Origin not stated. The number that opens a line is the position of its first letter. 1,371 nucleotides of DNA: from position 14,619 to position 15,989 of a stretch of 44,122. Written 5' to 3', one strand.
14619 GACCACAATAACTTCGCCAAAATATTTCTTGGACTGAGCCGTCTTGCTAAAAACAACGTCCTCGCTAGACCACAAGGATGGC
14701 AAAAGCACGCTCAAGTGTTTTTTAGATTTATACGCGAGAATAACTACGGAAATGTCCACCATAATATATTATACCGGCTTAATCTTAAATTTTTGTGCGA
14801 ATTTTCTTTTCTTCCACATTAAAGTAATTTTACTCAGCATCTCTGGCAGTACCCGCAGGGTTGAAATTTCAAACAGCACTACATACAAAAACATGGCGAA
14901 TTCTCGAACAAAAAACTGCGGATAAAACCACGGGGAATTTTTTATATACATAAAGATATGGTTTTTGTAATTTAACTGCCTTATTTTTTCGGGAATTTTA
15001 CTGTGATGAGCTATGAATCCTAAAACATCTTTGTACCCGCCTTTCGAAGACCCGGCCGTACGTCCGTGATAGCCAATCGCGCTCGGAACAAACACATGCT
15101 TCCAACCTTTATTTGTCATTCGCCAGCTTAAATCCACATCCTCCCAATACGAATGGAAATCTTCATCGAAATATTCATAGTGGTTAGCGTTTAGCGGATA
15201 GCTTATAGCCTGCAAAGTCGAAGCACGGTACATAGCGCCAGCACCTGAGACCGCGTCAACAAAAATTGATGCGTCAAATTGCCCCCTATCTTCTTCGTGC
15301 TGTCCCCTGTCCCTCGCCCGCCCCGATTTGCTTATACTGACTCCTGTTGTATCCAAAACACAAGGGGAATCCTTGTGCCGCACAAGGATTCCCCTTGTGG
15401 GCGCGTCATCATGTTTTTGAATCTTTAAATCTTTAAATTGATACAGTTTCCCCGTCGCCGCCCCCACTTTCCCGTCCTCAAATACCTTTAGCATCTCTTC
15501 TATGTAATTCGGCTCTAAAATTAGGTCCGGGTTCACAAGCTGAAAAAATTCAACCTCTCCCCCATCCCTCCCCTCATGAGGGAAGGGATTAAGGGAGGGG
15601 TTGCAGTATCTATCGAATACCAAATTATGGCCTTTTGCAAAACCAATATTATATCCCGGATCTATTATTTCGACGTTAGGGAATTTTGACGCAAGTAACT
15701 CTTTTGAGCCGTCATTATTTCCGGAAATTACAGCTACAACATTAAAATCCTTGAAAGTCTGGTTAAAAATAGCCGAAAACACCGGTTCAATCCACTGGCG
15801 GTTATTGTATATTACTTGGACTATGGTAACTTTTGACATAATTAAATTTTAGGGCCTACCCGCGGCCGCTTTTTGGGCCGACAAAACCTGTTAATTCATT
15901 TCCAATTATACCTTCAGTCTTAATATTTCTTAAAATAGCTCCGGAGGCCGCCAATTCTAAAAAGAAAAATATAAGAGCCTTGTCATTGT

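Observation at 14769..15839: One glycosyltransferase gene carries two different palindromic repeat elements inserted in-frame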

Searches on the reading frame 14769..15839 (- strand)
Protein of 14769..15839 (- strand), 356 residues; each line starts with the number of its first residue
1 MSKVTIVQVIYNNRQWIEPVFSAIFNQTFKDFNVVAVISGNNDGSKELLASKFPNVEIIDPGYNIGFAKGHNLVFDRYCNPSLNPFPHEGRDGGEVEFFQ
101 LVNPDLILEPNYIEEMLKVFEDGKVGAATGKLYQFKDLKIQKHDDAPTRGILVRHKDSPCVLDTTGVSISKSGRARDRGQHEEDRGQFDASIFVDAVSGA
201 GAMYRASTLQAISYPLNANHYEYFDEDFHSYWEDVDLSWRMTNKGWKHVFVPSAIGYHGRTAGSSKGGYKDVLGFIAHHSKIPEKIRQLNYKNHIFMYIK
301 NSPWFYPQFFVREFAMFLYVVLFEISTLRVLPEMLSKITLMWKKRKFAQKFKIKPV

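Call 8: search_protein_families(library=pfam, proteins=[window:14769-15839:-], max_evalue=0.01)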
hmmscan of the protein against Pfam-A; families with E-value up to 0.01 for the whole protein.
window:14769-15839:- (356 aa): 3 families
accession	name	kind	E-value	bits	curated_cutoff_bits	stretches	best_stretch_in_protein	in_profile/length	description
PF00535.33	Glycos_transf_2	-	7.8e-09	36.1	23.3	1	6-137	2-120/168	Glycosyl transferase family 2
PF13632.12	Glyco_trans_2_3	-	1.3e-07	32.1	27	1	180-272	55-129/198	Glycosyl transferase family group 2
PF13641.12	Glyco_tranf_2_3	-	1.1e-06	29.3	27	1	98-258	89-211/230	Glycosyltransferase like family 2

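Call 9: find_homologous_proteins(query=window:14769-15839:-)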
Query window:14769-15839:- (356 aa): 640 proteins with E <= 0.001 among 2241 candidates; the best 120 are listed.
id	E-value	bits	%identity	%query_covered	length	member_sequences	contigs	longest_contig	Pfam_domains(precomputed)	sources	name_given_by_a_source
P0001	3.2e-245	831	100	100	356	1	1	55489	PF13632.13,PF13641.13,PF00535.33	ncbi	-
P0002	1.2e-162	559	70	97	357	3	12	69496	PF13632.13,PF13641.13,PF00535.33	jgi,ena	jgi:GT2 family glycosyltransferase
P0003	1.7e-149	516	65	98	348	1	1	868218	PF13632.13,PF13641.13,PF00535.33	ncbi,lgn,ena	-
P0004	4.1e-149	515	65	100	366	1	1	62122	PF13632.13,PF13641.13,PF00535.33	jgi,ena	-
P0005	7.7e-149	514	70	95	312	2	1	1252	PF13632.13,PF13641.13,PF00535.33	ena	-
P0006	1.5e-147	509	66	98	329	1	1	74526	PF13632.13,PF13641.13,PF00535.33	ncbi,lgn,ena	-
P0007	1.6e-145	503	66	98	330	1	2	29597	PF13632.13,PF13641.13,PF00535.33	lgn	-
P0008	3.9e-145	501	66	97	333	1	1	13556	PF13632.13,PF13641.13,PF00535.33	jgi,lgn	jgi:GT2 family glycosyltransferase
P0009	7.3e-144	497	65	98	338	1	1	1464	PF13632.13,PF13506.14,PF13641.13,PF00535.33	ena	-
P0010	9.4e-144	497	65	97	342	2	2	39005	PF13632.13,PF13641.13,PF00535.33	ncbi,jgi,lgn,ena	ncbi:MAG: glycosyltransferase family 2 protein [Candidatus Doudnabacteria bacterium]|jgi:hypothetica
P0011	1.8e-143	496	66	98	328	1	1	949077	PF13632.13,PF13641.13,PF00535.33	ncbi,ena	-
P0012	2.5e-143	496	64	97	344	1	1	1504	PF13632.13,PF13641.13,PF00535.33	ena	-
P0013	6.3e-143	494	60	99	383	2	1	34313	PF13641.13,PF00535.33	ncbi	-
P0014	7.7e-143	494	66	97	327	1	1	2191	PF13632.13,PF13641.13,PF00535.33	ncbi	-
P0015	5.0e-142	491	56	98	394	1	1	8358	PF13641.13,PF00535.33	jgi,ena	-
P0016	6.3e-142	491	65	97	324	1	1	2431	PF13632.13,PF13641.13,PF00535.33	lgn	-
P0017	7.1e-142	491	66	98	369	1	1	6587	PF13632.13,PF13506.14,PF13641.13,PF00535.33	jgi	jgi:GT2 family glycosyltransferase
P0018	7.3e-142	491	66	97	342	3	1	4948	PF13632.13,PF13641.13,PF00535.33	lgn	-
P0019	9.1e-142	490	63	99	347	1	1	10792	PF13632.13,PF13641.13,PF00535.33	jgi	jgi:GT2 family glycosyltransferase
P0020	4.7e-141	488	62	97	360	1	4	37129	PF13641.13,PF00535.33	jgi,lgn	jgi:GT2 family glycosyltransferase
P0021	1.2e-140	487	63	97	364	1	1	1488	PF13632.13,PF13641.13,PF00535.33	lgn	-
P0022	1.9e-140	486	67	97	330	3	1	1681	PF13632.13,PF13641.13,PF00535.33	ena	-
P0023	2.4e-140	486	66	98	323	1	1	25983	PF13641.13,PF00535.33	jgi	-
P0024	3.2e-140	485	65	97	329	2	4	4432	PF13632.13,PF13641.13,PF00535.33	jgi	jgi:GT2 family glycosyltransferase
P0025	2.4e-139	482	64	97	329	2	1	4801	PF13632.13,PF13641.13,PF00535.33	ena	-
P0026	2.6e-139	482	65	98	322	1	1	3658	PF13632.13,PF13641.13,PF00535.33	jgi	jgi:GT2 family glycosyltransferase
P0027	3.6e-139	482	63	98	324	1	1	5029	PF13632.13,PF13641.13,PF00535.33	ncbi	-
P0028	4.5e-139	482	65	97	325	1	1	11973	PF13632.13,PF13641.13,PF00535.33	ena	-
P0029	6.1e-139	481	65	98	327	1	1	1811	PF13641.13,PF00535.33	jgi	jgi:GT2 family glycosyltransferase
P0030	7.9e-139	481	64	97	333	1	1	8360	PF13641.13,PF00535.33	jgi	jgi:GT2 family glycosyltransferase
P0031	2.4e-138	479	63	98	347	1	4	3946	PF13632.13,PF13641.13,PF00535.33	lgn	-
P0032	3.2e-138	479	62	100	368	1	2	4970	PF13632.13,PF13641.13,PF00535.33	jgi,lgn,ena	-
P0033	3.6e-138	479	63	97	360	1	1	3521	PF13632.13,PF13641.13,PF00535.33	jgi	jgi:GT2 family glycosyltransferase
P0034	3.8e-138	478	66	99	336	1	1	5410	PF13632.13,PF13641.13,PF00535.33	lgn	-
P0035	5.6e-138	478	63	98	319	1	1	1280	PF13632.13,PF13641.13,PF00535.33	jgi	jgi:GT2 family glycosyltransferase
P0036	7.6e-138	477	64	97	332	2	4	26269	PF13632.13,PF13641.13,PF00535.33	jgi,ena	-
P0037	1.0e-137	477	63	97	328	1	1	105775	PF13632.13,PF13641.13,PF00535.33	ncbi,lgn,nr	ncbi:MAG: glycosyltransferase [Candidatus Doudnabacteria bacterium]|nr:glycosyltransferase [Candidat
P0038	1.8e-137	476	63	98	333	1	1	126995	PF13632.13,PF13641.13,PF00535.33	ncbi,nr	ncbi:MAG: glycosyltransferase family 2 protein [Candidatus Doudnabacteria bacterium]|nr:glycosyltran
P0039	2.8e-137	476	63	99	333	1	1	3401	PF13641.13,PF00535.33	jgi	jgi:GT2 family glycosyltransferase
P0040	3.1e-137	475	62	99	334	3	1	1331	PF13632.13,PF13641.13,PF00535.33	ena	-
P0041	6.5e-137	474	65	97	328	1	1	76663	PF13641.13,PF00535.33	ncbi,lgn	-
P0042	6.9e-137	474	65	97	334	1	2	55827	PF13641.13,PF00535.33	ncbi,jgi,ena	jgi:GT2 family glycosyltransferase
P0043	7.9e-137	474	64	98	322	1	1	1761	PF13632.13,PF13641.13,PF00535.33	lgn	-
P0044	1.2e-136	474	67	97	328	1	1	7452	PF13632.13,PF13641.13,PF00535.33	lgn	-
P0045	1.6e-136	473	58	99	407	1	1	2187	PF13641.13,PF00535.33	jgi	jgi:GT2 family glycosyltransferase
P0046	1.7e-136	473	63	97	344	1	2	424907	PF13641.13,PF00535.33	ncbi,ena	-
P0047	1.7e-136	473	61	98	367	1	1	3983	PF13632.13,PF13641.13,PF00535.33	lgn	-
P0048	2.0e-136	473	63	98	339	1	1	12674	PF13641.13,PF00535.33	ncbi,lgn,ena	-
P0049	2.6e-136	472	63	97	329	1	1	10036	PF13632.13,PF13641.13,PF00535.33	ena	-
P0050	4.9e-136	471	61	99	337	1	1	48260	PF13632.13,PF13641.13,PF00535.33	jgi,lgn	jgi:GT2 family glycosyltransferase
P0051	5.9e-136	471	64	97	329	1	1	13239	PF13632.13,PF13641.13,PF00535.33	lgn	-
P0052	7.0e-136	471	62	99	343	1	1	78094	PF13632.13,PF13641.13,PF00535.33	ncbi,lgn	-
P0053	7.1e-136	471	63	97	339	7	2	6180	PF13632.13,PF13641.13,PF00535.33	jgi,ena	-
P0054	7.2e-136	471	62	97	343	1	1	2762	PF13632.13,PF13641.13,PF00535.33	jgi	jgi:GT2 family glycosyltransferase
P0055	1.0e-135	470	61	98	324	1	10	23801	PF13632.13,PF13641.13,PF00535.33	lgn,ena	-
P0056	1.1e-135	470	65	97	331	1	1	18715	PF13506.14,PF13641.13,PF00535.33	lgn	-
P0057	1.5e-135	470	63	98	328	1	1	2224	PF13632.13,PF13641.13,PF00535.33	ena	-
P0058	1.5e-135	470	62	98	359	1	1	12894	PF13641.13,PF00535.33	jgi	jgi:GT2 family glycosyltransferase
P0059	2.7e-135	469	64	97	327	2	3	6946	PF13632.13,PF13641.13,PF00535.33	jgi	-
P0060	2.7e-135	469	63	97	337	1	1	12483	PF13632.13,PF13641.13,PF00535.33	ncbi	-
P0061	3.8e-135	469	62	98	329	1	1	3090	PF13632.13,PF13641.13,PF00535.33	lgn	-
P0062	4.5e-135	468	59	97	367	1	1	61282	PF13641.13,PF00535.33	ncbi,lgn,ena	-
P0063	5.4e-135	468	64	98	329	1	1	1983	PF13632.13,PF13641.13,PF00535.33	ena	-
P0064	6.6e-135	468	61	98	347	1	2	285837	PF13632.13,PF13641.13,PF00535.33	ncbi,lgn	-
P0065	1.0e-134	467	64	98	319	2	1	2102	PF13632.13,PF13641.13,PF00535.33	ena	-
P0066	1.1e-134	467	59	97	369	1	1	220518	PF13641.13,PF00535.33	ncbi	-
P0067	1.2e-134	467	61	99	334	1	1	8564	PF13641.13,PF00535.33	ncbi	-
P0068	2.7e-134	466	62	98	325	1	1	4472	PF13632.13,PF13641.13,PF00535.33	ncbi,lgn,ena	-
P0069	3.9e-134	465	62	98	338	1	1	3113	PF13632.13,PF13641.13,PF00535.33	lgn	-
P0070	4.4e-134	465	62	97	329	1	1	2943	PF13632.13,PF13641.13,PF00535.33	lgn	-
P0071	6.0e-134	465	63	99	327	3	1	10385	PF13632.13,PF13641.13,PF00535.33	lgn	-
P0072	7.5e-134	464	62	98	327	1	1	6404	PF13632.13,PF13641.13,PF00535.33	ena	-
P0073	1.2e-133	464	59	97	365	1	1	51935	PF13641.13,PF00535.33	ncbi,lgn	-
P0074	1.5e-133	463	63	97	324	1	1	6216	PF13632.13,PF13641.13,PF00535.33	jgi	jgi:GT2 family glycosyltransferase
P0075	1.7e-133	463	64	97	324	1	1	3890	PF13632.13,PF13641.13,PF00535.33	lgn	-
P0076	1.8e-133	463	64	97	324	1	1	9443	PF13632.13,PF13641.13,PF00535.33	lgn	-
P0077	1.9e-133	463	62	98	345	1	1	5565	PF13641.13,PF00535.33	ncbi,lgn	-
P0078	1.9e-133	463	63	99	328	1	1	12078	PF13641.13,PF00535.33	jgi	jgi:GT2 family glycosyltransferase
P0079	2.0e-133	463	62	97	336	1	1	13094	PF13632.13,PF13641.13,PF00535.33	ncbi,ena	-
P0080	2.6e-133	463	63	100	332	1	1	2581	PF13632.13,PF13641.13,PF00535.33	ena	-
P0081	3.6e-133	462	61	98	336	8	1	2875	PF13632.13,PF13641.13,PF00535.33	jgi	jgi:GT2 family glycosyltransferase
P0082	3.9e-133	462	61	99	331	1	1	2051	PF13641.13,PF00535.33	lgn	-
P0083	4.3e-133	462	62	97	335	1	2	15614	PF13632.13,PF13641.13,PF00535.33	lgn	-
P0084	4.3e-133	462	61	97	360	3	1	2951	PF13632.13,PF13641.13,PF00535.33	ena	-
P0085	5.4e-133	461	62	97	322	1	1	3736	PF13632.13,PF13641.13,PF00535.33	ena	-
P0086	7.0e-133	461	64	97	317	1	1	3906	PF13632.13,PF13641.13,PF00535.33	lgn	-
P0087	7.5e-133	461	59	97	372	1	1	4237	PF13641.13,PF00535.33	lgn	-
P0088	8.4e-133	461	61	97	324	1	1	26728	PF13632.13,PF13641.13,PF00535.33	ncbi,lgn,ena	-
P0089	8.5e-133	461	65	97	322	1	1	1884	PF13632.13,PF13641.13,PF00535.33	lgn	-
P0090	2.4e-132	459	57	99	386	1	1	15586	PF13641.13,PF00535.33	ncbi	-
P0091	3.3e-132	459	60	97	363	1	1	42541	PF13632.13,PF13641.13,PF00535.33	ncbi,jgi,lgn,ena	jgi:GT2 family glycosyltransferase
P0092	3.4e-132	459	61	98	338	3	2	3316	PF13632.13,PF13641.13,PF00535.33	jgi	jgi:GT2 family glycosyltransferase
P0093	6.9e-132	458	62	97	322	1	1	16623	PF13632.13,PF13641.13,PF00535.33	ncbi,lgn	-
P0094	7.3e-132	458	57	98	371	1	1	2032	PF13641.13,PF00535.33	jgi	jgi:GT2 family glycosyltransferase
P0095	8.5e-132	458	63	97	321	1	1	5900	PF13632.13,PF13641.13,PF00535.33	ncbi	-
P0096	1.0e-131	457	63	98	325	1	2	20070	PF13632.13,PF13641.13,PF00535.33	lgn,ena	-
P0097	1.1e-131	457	59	97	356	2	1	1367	PF13641.13,PF00535.33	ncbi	-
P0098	1.3e-131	457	63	98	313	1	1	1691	PF13632.13,PF13641.13,PF00535.33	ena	-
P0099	2.9e-131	456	63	99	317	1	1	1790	PF13632.13,PF13641.13,PF00535.33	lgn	-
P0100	9.2e-131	454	60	98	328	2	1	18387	PF13632.13,PF13641.13,PF00535.33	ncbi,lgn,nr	ncbi:MAG: glycosyltransferase [Patescibacteria group bacterium]|nr:glycosyltransferase [Patescibacte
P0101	9.7e-131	454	61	98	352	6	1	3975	PF13641.13,PF00535.33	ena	-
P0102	1.1e-130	454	63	97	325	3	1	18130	PF13632.13,PF13641.13,PF00535.33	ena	-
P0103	1.4e-130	454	61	97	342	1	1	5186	PF13632.13,PF13641.13,PF00535.33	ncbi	-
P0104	2.0e-130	453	61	99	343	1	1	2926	PF13632.13,PF13641.13,PF00535.33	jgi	jgi:GT2 family glycosyltransferase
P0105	2.2e-130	453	60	98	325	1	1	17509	PF13632.13,PF13641.13,PF00535.33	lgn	-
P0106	2.3e-130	453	60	98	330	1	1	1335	PF13632.13,PF13641.13,PF00535.33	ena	-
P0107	2.6e-130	453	61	97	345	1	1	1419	PF13632.13,PF00535.33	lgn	-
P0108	3.3e-130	452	60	97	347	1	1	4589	PF13632.13,PF13641.13,PF00535.33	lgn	-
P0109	3.4e-130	452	63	97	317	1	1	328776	PF13641.13,PF00535.33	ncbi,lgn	-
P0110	3.4e-130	452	62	98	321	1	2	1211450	PF13632.13,PF13641.13,PF00535.33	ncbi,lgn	-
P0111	4.6e-130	452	62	97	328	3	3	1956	PF13641.13,PF00535.33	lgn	-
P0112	4.6e-130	452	61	97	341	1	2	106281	PF13641.13,PF00535.33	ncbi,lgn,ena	-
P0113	6.2e-130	451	62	98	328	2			PF13632.13,PF13641.13,PF00535.33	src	-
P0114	8.8e-130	451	63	97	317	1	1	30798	PF13632.13,PF13506.14,PF13641.13,PF00535.33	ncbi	-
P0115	1.3e-129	450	61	98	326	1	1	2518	PF13632.13,PF13641.13,PF00535.33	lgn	-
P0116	1.9e-129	450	60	96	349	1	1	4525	PF13641.13,PF00535.33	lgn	-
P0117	2.5e-129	449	61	97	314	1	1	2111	PF13632.13,PF13641.13,PF00535.33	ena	-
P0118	3.2e-129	449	60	97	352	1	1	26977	PF13641.13,PF00535.33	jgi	jgi:GT2 family glycosyltransferase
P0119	3.5e-129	449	59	97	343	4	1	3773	PF13632.13,PF13641.13,PF00535.33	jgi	jgi:GT2 family glycosyltransferase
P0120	3.6e-129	449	62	98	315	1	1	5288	PF13632.13,PF13641.13,PF00535.33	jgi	jgi:GT2 family glycosyltransferase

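Call 17: find_related_loci(query=A1, collection=genome_contigs, flank=10000)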
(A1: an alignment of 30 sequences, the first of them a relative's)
Query A1 (356 aa) in genome_contigs; peptide patterns used: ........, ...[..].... (x = any residue, [..] = any of these).
88 stretches matched a pattern; 64 encode a relative of the query (tblastn E <= 1e-3); 63 distinct loci.
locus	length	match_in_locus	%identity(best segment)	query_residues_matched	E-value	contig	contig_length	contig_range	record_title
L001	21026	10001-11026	72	3-350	3e-170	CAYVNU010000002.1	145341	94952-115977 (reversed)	MAG TPA_asm: uncultured Candidatus Saccharibacteria bacterium isolate SRP278252_co1_309 genome assembly, contig: NODE_98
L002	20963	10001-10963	69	1-347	1e-160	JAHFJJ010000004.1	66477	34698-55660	MAG: Candidatus Doudnabacteria bacterium isolate nzgw383 NODE_498_length_66478_cov_4.301656, whole genome shotgun sequen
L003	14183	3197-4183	66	1-350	2e-155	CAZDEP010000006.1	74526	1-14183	MAG TPA_asm: uncultured Candidatus Saccharibacteria bacterium isolate SRP278252_co1_682 genome assembly, contig: NODE_40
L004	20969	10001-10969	66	1-350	2e-152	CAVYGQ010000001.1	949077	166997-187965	MAG: Candidatus Doudnabacteria bacterium isolate MFD03726.bin.1.74 genome assembly, contig: contig_17402, whole genome s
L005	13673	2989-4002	65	1-346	5e-149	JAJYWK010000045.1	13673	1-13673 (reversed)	MAG: bacterium isolate FK3.bin112 NODE_9010_length_13673_cov_2.641518, whole genome shotgun sequence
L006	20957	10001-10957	63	1-347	1e-146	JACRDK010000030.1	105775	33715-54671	MAG: Candidatus Doudnabacteria bacterium isolate NC_groundwater_1670_Pr3_B-0.1um_42_13 SR-2_scaffold_141_3826603, whole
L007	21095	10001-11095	59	1-347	5e-147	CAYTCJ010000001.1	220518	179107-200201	MAG TPA_asm: uncultured Candidatus Saccharibacteria bacterium isolate SRP257259_co1_173 genome assembly, contig: NODE_39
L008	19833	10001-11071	61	1-347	1e-146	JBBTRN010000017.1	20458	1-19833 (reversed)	MAG: Patescibacteria group bacterium isolate H52-bin092_1 H52_bin092_1_000000000017, whole genome shotgun sequence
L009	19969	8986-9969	63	1-350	4e-146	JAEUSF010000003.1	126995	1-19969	MAG: Candidatus Doudnabacteria bacterium isolate new MAG-296 NODE_3_length_126995_cov_4.934848, whole genome shotgun seq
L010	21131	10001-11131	60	1-352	7e-146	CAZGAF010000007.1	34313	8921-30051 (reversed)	MAG TPA_asm: uncultured Candidatus Saccharibacteria bacterium isolate SRP170004_co1_518 genome assembly, contig: NODE_17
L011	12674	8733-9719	63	1-349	2e-144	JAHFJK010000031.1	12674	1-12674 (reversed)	MAG: Candidatus Doudnabacteria bacterium isolate nzgw384 NODE_7684_length_12675_cov_3.491158, whole genome shotgun seque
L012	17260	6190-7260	59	1-347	5e-144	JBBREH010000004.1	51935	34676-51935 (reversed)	MAG: Candidatus Doudnabacteria bacterium isolate Co_metawrap_2493 Cmw_2493_k141_4669391_length_51935_cov_22.9983, whole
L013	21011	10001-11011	62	1-352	1e-143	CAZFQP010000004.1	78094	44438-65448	MAG TPA_asm: uncultured Candidatus Saccharibacteria bacterium isolate SRP278252_co1_731 genome assembly, contig: NODE_36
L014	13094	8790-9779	62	1-347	7e-143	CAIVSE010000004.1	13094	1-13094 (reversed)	Candidatus Doudnabacteria bacterium isolate MJ-time_bin-3275 genome assembly, contig: bin-3275:04/93, whole genome shotg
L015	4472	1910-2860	62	1-349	2e-145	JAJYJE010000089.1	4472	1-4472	MAG: bacterium isolate DBS2-1.bin146 NODE_41004_length_4472_cov_1.200000, whole genome shotgun sequence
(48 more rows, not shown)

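Call 37: search_solved_structures(query=window:14769-15839:-, max_evalue=0.001, show_alignments=1)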
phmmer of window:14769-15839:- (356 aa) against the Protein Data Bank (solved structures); distinct sequences matched with E-value up to 0.001: 3.
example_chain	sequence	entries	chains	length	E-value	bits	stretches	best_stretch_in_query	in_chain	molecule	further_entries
3l7m_A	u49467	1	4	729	0.00024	23.4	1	1-80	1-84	Teichoic acid biosynthesis protein F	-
3l7i_A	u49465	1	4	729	0.00024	23.4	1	1-80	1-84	Teichoic acid biosynthesis protein F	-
3l7j_A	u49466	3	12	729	0.00024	23.4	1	1-80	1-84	Teichoic acid biosynthesis protein F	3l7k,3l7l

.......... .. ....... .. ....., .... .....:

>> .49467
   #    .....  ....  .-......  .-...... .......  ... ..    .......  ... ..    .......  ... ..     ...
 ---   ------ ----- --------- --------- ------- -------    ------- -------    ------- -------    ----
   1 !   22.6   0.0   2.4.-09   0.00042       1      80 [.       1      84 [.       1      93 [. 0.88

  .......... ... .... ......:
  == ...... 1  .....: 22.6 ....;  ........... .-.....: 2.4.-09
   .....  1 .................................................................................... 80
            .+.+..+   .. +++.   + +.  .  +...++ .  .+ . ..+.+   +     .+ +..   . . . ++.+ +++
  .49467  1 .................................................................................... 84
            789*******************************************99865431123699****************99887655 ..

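Call 44: predict_structure(alignment_id=A2)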
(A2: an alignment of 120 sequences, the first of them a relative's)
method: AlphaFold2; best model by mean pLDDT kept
length: 356 residues; sequences in the alignment: 120
mean_pLDDT: 89.3   pTM: 0.89
mean pLDDT of the five models: 89.3, 88.8, 88.3, 86.8, 85.7
residues with pLDDT >= 90: 271; 70-90: 46; 50-70: 26; < 50: 13
segments of 3 or more residues with pLDDT < 50: 88-93, 147-150
pLDDT, mean of each block of 10 residues (from residue 1): 91 94 97 97 97 98 94 92 58 76 96 98 97 79 51 61 94 90 96 95 96 90 93 93 94 93 80 92 93 93 91 93 96 96 93 69
secondary structure, 60 per line:
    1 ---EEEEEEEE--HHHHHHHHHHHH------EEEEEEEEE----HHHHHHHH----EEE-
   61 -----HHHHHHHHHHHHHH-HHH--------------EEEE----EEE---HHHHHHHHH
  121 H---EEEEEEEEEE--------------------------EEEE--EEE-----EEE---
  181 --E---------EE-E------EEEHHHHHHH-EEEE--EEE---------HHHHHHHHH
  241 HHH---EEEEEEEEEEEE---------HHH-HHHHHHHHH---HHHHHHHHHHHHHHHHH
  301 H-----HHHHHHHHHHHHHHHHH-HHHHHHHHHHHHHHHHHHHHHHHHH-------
elements in order: E4-11 H14-25 E32-40 H45-52 E57-59 H66-79 E98-101 E106-108 H112-121 E125-134 E161-164 E167-169 E175-177 E203-205 H206-212 E214-217 E220-222 H232-243 E247-258 H272-280 H284-301 H307-323 H325-349

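Call 49: fold_search(model_id=the predicted structure, library=pdb)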
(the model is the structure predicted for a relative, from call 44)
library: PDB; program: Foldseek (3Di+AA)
matches with E <= 10: 1598; with E <= 0.001: 537
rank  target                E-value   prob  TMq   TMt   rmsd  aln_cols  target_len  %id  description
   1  2z87_B                3.1e-12  1.00  0.47  0.29   7.0       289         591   15  Crystal structure of chondroitin polymerase from Escherichia coli strain K4 (K4CP) complexed with UDP-GalNAc and UDP (released 2008-09-16)
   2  6h4f_B                3.1e-12  1.00  0.47  0.53  12.7       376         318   11  TarP-3RboP (released 2018-09-26)
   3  6e7i_A                3.5e-12  1.00  0.55  0.41   7.6       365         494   10  Human ppGalNAcT2 I253A/L310A Mutant with EA2 and UDP (released 2020-01-29)
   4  6h4f_A                3.9e-12  1.00  0.47  0.53  12.8       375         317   11  TarP-3RboP (released 2018-09-26)
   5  6h1j_B                3.9e-12  1.00  0.46  0.52  15.2       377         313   12  TarP native (released 2018-09-26)
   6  6h4f_E                5.0e-12  1.00  0.47  0.53  12.7       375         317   11  TarP-3RboP (released 2018-09-26)
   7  6h4m_H                5.0e-12  1.00  0.47  0.52  15.1       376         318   12  TarP-UDP-GlcNAc-3RboP (released 2018-09-26)
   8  6nqt_E                5.3e-12  1.00  0.59  0.45   5.5       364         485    9  GalNac-T2 soaked with UDP-sugar (released 2020-01-29)
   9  6h21_C                5.3e-12  1.00  0.47  0.52  12.8       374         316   12  TarP-UDP-GlcNAc-Mn (released 2018-09-26)
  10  6h4f_F                5.6e-12  1.00  0.47  0.52  12.7       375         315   12  TarP-3RboP (released 2018-09-26)
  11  6h1j_A                6.0e-12  1.00  0.47  0.53  12.9       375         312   12  TarP native (released 2018-09-26)
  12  6h4f_P                6.7e-12  1.00  0.46  0.52  12.8       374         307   11  TarP-3RboP (released 2018-09-26)
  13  1qg8                  7.2e-12  1.00  0.43  0.61   7.2       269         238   15  NATIVE (MAGNESIUM-CONTAINING) SPSA FROM BACILLUS SUBTILIS (released 2000-04-21)
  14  6h4m_Q                7.2e-12  1.00  0.47  0.53  14.9       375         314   12  TarP-UDP-GlcNAc-3RboP (released 2018-09-26)
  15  1h7q                  7.6e-12  1.00  0.43  0.62   7.0       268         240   14  dTDP-MANGANESE COMPLEX OF SPSA FROM BACILLUS SUBTILIS (released 2001-12-13)
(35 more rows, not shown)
